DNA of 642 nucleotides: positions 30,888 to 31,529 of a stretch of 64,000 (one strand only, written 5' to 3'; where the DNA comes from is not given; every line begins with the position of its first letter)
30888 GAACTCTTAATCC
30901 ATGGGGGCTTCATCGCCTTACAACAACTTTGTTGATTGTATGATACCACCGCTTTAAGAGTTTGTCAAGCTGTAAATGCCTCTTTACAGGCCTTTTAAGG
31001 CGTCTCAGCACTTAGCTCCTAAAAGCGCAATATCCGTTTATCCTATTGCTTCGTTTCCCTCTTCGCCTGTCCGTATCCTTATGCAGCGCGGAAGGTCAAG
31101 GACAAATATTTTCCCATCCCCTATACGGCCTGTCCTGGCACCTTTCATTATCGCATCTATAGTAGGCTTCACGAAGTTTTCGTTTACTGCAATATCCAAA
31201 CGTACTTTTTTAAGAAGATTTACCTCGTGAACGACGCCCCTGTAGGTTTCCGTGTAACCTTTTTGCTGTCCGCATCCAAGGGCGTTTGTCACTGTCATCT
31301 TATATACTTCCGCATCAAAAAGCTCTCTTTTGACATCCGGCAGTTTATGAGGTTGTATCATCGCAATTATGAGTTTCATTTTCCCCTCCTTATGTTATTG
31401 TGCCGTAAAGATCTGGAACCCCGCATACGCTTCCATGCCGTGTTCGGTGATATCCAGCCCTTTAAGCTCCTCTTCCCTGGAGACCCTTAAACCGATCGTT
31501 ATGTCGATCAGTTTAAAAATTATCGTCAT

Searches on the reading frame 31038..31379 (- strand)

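Call 12: search_protein_families(library=pfam, proteins=[window:31038-31379:-], max_evalue=0.00001)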
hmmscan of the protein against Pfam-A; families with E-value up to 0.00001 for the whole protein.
window:31038-31379:- (113 aa): 1 family
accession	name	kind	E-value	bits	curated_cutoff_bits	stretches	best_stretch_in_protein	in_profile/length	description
PF00543.27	P-II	-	5.5e-26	91.3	25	1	1-106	1-102/102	Nitrogen regulatory protein P-II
